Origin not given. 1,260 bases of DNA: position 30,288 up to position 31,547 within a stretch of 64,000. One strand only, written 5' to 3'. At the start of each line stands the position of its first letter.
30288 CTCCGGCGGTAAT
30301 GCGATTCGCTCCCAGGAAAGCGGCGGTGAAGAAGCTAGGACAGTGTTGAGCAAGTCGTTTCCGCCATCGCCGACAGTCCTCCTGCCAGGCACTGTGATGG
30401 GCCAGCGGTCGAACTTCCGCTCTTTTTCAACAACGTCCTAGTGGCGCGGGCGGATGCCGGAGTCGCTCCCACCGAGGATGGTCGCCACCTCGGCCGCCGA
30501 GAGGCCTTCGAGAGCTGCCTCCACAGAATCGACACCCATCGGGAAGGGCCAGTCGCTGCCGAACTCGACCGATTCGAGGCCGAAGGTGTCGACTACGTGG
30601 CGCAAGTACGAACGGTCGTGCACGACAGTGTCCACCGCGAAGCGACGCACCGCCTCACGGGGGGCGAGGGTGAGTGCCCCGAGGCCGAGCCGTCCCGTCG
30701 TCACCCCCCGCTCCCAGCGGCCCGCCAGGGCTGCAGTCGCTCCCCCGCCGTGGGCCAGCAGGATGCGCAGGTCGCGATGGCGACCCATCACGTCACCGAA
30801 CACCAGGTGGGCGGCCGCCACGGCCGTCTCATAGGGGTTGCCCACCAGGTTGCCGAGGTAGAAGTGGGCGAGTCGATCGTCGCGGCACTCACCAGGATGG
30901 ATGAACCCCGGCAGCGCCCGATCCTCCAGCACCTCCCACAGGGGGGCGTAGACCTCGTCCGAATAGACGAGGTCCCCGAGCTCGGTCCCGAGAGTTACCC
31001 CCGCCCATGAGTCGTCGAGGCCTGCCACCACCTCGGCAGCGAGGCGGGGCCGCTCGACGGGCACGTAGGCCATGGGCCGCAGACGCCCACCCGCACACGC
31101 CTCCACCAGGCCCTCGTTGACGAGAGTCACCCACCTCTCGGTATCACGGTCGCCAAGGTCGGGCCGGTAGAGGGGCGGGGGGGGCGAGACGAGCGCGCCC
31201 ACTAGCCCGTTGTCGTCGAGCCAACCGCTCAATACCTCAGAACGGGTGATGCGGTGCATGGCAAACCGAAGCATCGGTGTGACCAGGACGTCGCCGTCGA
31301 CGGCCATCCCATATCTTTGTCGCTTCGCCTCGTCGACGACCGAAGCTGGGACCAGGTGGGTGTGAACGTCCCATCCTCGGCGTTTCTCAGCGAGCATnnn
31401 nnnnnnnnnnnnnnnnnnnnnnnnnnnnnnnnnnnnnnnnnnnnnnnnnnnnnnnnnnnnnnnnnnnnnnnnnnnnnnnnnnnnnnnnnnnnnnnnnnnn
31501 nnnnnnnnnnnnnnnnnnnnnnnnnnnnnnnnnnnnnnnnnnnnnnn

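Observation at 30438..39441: Eleven-gene operon coupling a NitT/TauT-type (NMT1/THI5-like SBP) transporter to an aromatic or N-heterocycle degradation-like enzyme set with a RidA deaminase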

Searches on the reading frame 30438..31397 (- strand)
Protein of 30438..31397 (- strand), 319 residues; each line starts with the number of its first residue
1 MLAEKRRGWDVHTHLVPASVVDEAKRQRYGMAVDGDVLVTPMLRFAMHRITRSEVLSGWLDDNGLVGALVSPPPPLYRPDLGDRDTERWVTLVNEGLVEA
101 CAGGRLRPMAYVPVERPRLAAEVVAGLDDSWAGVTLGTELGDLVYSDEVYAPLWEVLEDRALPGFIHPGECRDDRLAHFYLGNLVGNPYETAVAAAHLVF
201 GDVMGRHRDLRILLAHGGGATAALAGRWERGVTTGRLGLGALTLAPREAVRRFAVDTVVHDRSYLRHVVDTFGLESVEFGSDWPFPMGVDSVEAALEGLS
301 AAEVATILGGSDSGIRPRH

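Call 7: search_protein_families(library=pfam, proteins=[window:30438-31397:-], max_evalue=1)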
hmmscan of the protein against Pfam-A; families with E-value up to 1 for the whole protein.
window:30438-31397:- (319 aa): 2 families
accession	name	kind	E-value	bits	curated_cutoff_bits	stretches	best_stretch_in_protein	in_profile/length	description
PF04909.20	Amidohydro_2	-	9.1e-18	65.5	26.4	1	98-309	73-280/289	Amidohydrolase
PF16759.12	LIG3_BRCT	-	0.044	14.6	27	1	15-54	12-51/78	DNA ligase 3 BRCT domain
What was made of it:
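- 30438..31397 (-): ACMSD-clade amidohydrolase_2, a probable metal-dependent decarboxylase. Pfam 9e-18 (call 7).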

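Call 8: search_protein_families(library=ncbifam, proteins=[window:30438-31397:-], max_evalue=1)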
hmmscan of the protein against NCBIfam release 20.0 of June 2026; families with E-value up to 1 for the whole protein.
window:30438-31397:- (319 aa): 0 families

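Call 9: search_solved_structures(query=window:30438-31397:-, max_evalue=0.1, show_alignments=2)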
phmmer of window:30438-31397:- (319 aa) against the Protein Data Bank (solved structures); distinct sequences matched with E-value up to 0.1: 30.
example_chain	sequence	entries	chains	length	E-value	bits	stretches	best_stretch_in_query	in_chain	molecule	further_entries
4igm_A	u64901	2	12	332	5.4e-23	85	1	10-290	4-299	2-amino-3-carboxymuconate-6-semialdehyde decarboxylase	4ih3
4ofc_A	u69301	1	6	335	5.6e-23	84.9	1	10-290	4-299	2-amino-3-carboxymuconate-6-semialdehyde decarboxylase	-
2wm1_A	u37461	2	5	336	5.7e-23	84.9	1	10-290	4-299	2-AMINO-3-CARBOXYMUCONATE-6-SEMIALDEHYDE DECARBOXYLASE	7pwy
4ign_A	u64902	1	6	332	7.9e-23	84.5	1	10-290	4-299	2-amino-3-carboxymuconate-6-semialdehyde decarboxylase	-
8yt2_A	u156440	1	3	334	5.5e-17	65.3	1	86-295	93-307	2-amino-3-carboxymuconate 6-semialdehyde decarboxylase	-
6mgt_A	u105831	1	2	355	6.1e-17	65.1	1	86-295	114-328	2-amino-3-carboxymuconate 6-semialdehyde decarboxylase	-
4ifk_B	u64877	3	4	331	6.8e-17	65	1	86-295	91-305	2-amino-3-carboxymuconate 6-semialdehyde decarboxylase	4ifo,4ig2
2hbv_A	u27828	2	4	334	1e-16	64.3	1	86-295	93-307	2-amino-3-carboxymuconate 6-semialdehyde decarboxylase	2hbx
6mgs_A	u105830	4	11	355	1.2e-16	64.1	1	86-295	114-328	2-amino-3-carboxymuconate 6-semialdehyde decarboxylase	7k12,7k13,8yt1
4ifr_A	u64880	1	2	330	7e-16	61.6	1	86-295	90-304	2-amino-3-carboxymuconate 6-semialdehyde decarboxylase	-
4ifk_A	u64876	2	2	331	7e-16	61.6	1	86-295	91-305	2-amino-3-carboxymuconate 6-semialdehyde decarboxylase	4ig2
4era_A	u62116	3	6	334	7.1e-16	61.6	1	86-295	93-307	2-amino-3-carboxymuconate 6-semialdehyde decarboxylase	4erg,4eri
4epk_A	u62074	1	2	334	2.6e-15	59.8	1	86-295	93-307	2-amino-3-carboxymuconate 6-semialdehyde decarboxylase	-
4icm_A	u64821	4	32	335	6.4e-11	45.3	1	60-294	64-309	5-carboxyvanillate decarboxylase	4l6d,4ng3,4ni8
4hk5_A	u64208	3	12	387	1e-10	44.7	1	59-293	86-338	Uracil-5-carboxylate decarboxylase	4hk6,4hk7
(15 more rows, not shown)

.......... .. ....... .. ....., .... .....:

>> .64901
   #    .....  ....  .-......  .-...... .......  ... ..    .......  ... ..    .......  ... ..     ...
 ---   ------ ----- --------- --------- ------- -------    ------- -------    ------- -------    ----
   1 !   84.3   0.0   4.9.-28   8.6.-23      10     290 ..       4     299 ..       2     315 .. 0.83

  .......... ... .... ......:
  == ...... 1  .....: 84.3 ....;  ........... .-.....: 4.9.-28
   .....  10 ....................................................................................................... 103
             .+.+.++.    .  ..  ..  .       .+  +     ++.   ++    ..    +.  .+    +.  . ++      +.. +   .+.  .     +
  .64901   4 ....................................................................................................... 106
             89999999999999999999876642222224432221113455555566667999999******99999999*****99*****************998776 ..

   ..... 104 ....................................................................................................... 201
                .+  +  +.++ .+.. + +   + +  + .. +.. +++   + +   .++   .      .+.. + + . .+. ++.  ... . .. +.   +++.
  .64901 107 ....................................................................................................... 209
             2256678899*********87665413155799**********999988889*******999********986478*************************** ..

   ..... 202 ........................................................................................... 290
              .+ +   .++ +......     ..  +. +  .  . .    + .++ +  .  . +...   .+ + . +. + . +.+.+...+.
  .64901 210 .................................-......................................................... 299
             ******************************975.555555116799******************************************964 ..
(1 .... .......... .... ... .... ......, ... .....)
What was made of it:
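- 30438..31397 (-): Human ACMSD 5e-23 with HxH, His, His, Asp and Arg aligned (call 9).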

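Call 16: find_homologous_proteins(query=window:30438-31397:-, max_evalue=1e-10)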
Query window:30438-31397:- (319 aa): 460 proteins with E <= 1e-10 among 8000 candidates; the best 120 are listed.
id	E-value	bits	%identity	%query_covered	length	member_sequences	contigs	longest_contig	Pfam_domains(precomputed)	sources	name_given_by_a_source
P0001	2.8e-211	719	100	100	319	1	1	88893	PF04909.21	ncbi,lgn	-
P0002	3.3e-132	459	67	97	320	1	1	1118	PF04909.21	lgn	-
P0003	6.3e-131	455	66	97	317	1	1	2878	PF04909.21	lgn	-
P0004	3.1e-127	442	66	94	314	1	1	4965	PF04909.21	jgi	jgi:aminocarboxymuconate-semialdehyde decarboxylase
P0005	8.7e-124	431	65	94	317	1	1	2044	PF04909.21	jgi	-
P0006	5.2e-123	429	65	93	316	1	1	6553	PF04909.21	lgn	-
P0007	1.6e-122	427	67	91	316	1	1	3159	PF04909.21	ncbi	ncbi:MAG: amidohydrolase family protein [Actinomycetota bacterium]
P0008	7.6e-122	425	66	91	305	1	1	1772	PF04909.21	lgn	-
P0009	7.4e-119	415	59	94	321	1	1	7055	PF04909.21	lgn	-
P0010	8.1e-116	405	58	94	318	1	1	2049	PF04909.21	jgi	jgi:aminocarboxymuconate-semialdehyde decarboxylase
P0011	1.5e-110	388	55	95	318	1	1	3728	PF04909.21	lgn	-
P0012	1.8e-107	378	59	95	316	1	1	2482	PF04909.21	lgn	-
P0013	9.5e-92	326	50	97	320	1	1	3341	PF04909.21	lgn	-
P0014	1.4e-91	325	52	94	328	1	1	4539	PF04909.21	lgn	-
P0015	7.7e-91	323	54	88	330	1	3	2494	PF04909.21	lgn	-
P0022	1.2e-84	303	50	93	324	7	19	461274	PF04909.21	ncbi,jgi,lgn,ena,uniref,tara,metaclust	ncbi:MAG: amidohydrolase family protein [Pelagibacterium sp.]|uniref:amidohydrolase family protein n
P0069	1.1e-64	237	47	94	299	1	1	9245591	PF04909.21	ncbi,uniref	ncbi:amidohydrolase family protein [Kribbella sp. CA-245084]|uniref:amidohydrolase family protein n=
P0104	3.7e-63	232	41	95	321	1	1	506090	PF04909.21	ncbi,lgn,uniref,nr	ncbi:amidohydrolase family protein [Bradyrhizobium jicamae]|uniref:amidohydrolase family protein n=1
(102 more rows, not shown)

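Call 17: find_encoding_contigs(protein=P0022, flank=10000, max_places=3)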
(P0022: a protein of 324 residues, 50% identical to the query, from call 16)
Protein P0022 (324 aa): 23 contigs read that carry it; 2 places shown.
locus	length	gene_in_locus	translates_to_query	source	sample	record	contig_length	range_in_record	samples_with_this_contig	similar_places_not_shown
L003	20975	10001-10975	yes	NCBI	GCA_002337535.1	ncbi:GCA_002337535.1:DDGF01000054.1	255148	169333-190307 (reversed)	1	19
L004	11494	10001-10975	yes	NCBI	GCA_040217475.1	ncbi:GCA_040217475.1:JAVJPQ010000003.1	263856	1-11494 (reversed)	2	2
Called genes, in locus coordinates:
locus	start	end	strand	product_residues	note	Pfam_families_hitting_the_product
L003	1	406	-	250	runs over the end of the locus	PF00528:BPD_transp_1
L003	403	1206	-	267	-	PF00005:ABC_tran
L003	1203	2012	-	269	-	PF00528:BPD_transp_1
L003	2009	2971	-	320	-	PF09084:NMT1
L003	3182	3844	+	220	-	PF00392:GntR, PF07729:FCD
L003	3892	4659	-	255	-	PF00528:BPD_transp_1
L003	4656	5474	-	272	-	PF00005:ABC_tran, PF13401:AAA_22 (faint), PF13304:AAA_21 (faint)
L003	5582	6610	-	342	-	PF13379:NMT1_2, PF09084:NMT1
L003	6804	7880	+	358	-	PF02615:Ldh_2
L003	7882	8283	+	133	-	PF01042:Ribonuc_L-PSP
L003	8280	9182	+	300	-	PF01557:FAA_hydrolase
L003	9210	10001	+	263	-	PF07883:Cupin_2 (faint), PF12973:Cupin_7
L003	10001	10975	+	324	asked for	PF04909:Amidohydro_2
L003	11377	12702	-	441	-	PF00392:GntR, PF00155:Aminotran_1_2 (faint)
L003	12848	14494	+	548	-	PF00496:SBP_bac_5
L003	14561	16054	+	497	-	PF00496:SBP_bac_5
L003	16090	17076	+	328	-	PF19300:BPD_transp_1_N (weak), PF00528:BPD_transp_1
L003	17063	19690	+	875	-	PF12911:OppC_N, PF00528:BPD_transp_1, PF20703:nSTAND1 (faint), PF00005:ABC_tran, PF02463:SMC_N (faint), PF13191:AAA_16 (faint), PF00005:ABC_tran, PF08352:oligo_HPY, +3 more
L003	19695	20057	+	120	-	PF01042:Ribonuc_L-PSP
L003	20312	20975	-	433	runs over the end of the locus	PF01546:Peptidase_M20, PF07687:M20_dimer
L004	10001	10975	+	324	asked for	PF04909:Amidohydro_2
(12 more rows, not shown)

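Call 18: find_encoding_contigs(protein=P0069, flank=10000, max_places=2)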
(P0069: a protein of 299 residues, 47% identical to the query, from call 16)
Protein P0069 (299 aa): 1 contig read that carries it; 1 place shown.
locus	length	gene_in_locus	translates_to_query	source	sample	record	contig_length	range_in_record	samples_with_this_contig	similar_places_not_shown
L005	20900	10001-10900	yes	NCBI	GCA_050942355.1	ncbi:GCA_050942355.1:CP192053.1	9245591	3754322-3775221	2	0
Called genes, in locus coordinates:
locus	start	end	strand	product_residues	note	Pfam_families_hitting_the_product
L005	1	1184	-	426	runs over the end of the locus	PF07730:HisKA_3, PF02518:HATPase_c (faint)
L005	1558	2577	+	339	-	PF13379:NMT1_2, PF09084:NMT1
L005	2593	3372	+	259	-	PF20703:nSTAND1 (weak), PF00005:ABC_tran, PF13304:AAA_21 (faint), PF13401:AAA_22 (faint)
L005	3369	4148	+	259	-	PF00528:BPD_transp_1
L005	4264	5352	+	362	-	PF02615:Ldh_2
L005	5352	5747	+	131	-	PF01042:Ribonuc_L-PSP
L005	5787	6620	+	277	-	PF01557:FAA_hydrolase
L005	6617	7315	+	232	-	PF00392:GntR, PF07729:FCD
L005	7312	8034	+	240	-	PF00106:adh_short, PF08659:KR, PF13561:adh_short_C2, PF23441:SDR (weak)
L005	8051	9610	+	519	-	PF01494:FAD_binding_3, PF21274:Rng_hyd_C (weak)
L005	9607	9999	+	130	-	PF12973:Cupin_7, PF14499:DUF4437 (weak), PF07883:Cupin_2 (weak)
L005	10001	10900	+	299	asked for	PF04909:Amidohydro_2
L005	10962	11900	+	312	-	PF08240:ADH_N (weak)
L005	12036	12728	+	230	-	PF00392:GntR, PF07729:FCD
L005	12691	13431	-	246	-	PF02585:PIG-L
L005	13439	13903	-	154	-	PF01243:PNPOx_N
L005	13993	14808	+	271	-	PF27531:MT3502_N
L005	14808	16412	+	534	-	PF00817:IMS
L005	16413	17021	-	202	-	PF00583:Acetyltransf_1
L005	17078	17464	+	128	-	PF18029:Glyoxalase_6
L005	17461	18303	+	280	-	PF10026:DUF2268 (weak)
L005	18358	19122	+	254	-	PF13489:Methyltransf_23, PF08241:Methyltransf_11, PF08242:Methyltransf_12, PF13649:Methyltransf_25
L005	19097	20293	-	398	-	PF04542:Sigma70_r2 (weak), PF08281:Sigma70_r4_2, PF20239:DUF6596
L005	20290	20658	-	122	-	PF03795:YCII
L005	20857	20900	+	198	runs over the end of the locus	PF01066:CDP-OH_P_transf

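Call 19: find_encoding_contigs(protein=P0104, flank=10000, max_places=2)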
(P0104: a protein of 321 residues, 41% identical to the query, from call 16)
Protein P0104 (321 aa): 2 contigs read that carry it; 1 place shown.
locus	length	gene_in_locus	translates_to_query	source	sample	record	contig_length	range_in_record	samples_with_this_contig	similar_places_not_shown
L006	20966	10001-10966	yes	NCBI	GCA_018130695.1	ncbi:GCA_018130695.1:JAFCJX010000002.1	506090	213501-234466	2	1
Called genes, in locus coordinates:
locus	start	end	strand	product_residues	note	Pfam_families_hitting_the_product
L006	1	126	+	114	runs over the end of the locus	-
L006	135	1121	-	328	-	PF03401:TctC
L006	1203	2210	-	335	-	PF13379:NMT1_2, PF09084:NMT1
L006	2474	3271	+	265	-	PF00005:ABC_tran, PF13304:AAA_21 (faint)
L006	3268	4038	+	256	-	PF00528:BPD_transp_1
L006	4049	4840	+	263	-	PF00392:GntR, PF07729:FCD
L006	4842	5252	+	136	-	PF12973:Cupin_7, PF14499:DUF4437, PF07883:Cupin_2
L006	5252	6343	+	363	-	PF02615:Ldh_2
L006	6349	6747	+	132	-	PF01042:Ribonuc_L-PSP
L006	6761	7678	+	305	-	PF01557:FAA_hydrolase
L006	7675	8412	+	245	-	PF00106:adh_short, PF08659:KR, PF13561:adh_short_C2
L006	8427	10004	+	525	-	PF01494:FAD_binding_3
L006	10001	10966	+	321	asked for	PF04909:Amidohydro_2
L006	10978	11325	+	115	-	PF02311:AraC_binding (weak)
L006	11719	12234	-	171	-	PF06897:DUF1269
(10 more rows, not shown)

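Call 43: find_homologous_proteins(query=L003:9210-10001:+, max_evalue=1e-20)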
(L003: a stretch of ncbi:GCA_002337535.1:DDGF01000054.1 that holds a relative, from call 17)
Query L003:9210-10001:+ (263 aa): 406 proteins with E <= 1e-20 among 766 candidates; the best 120 are listed.
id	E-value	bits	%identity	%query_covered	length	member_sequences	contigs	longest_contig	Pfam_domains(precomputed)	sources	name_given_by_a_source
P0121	8.9e-170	581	94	100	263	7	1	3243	PF07883.18,PF12973.14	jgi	-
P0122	1.9e-150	518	83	100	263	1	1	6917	PF14499.13,PF07883.18,PF12973.14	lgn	-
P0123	5.3e-148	510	81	100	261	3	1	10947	PF07883.18,PF12973.14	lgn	-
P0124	5.9e-147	506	83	100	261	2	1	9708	PF07883.18,PF12973.14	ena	-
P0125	2.0e-146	504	82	100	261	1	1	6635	PF07883.18,PF12973.14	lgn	-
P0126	5.2e-144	497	80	100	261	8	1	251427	PF14499.13,PF07883.18,PF12973.14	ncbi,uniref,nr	ncbi:cupin domain-containing protein [Nitratireductor soli]|uniref:cupin domain-containing protein n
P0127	1.1e-139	482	79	100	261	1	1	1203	PF07883.18,PF12973.14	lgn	-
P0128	1.9e-135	468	78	100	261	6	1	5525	PF14499.13,PF12973.14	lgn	-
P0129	5.0e-117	408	67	100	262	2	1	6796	PF14499.13,PF07883.18,PF12973.14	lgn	-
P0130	5.1e-112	392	65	100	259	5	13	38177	PF14499.13,PF07883.18,PF12973.14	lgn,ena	-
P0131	5.5e-112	392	64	100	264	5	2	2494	PF14499.13,PF07883.18,PF12973.14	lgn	-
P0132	1.4e-111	390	64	100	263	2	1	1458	PF14499.13,PF07883.18,PF12973.14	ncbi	-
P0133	1.5e-111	390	64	99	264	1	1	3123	PF07883.18,PF12973.14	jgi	jgi:quercetin dioxygenase-like cupin family protein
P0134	9.0e-111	388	63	100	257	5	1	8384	PF07883.18,PF12973.14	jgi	jgi:quercetin dioxygenase-like cupin family protein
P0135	9.7e-110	384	61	100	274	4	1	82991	PF07883.18,PF12973.14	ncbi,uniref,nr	ncbi:cupin domain-containing protein [Rhodoplanes sp.]|uniref:cupin domain-containing protein n=1 Ta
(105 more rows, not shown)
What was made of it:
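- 31387..31821 (-): Cupin 2 (Cupin_7/DUF4437, 126-144 aa), the proposed metal-dependent C-C cleaving oxygenase and the marker of the module. Fused to cupin 1 or to FAH in other genomes (call 43).
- The FAH-cupin fusion fits consecutive cleavage and hydrolysis (call 43).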

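Call 54: predict_structure(alignment_id=A2)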
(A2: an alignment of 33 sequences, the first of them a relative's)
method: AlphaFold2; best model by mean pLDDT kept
length: 261 residues; sequences in the alignment: 33
mean_pLDDT: 91.6   pTM: 0.50
mean pLDDT of the five models: 91.6, 91.5, 91.1, 90.1, 90.0
residues with pLDDT >= 90: 214; 70-90: 27; 50-70: 13; < 50: 7
segments of 3 or more residues with pLDDT < 50: 125-130
pLDDT, mean of each block of 10 residues (from residue 1): 85 95 95 97 97 93 95 95 96 97 97 89 51 61 88 97 94 97 96 97 97 98 93 98 92 90 81
secondary structure, 60 per line:
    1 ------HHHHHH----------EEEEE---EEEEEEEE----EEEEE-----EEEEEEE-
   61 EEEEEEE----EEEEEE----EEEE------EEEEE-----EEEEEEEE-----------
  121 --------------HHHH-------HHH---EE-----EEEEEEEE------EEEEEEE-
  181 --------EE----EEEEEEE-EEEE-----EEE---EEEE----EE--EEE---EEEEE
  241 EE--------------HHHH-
elements in order: H7-12 E23-27 E31-38 E43-47 E53-59 E61-67 E72-77 E82-85 E92-96 E102-109 H135-138 E159-166 E173-179 E195-201 E203-206 E212-214 E218-221 E230-232 E236-242 H257-260
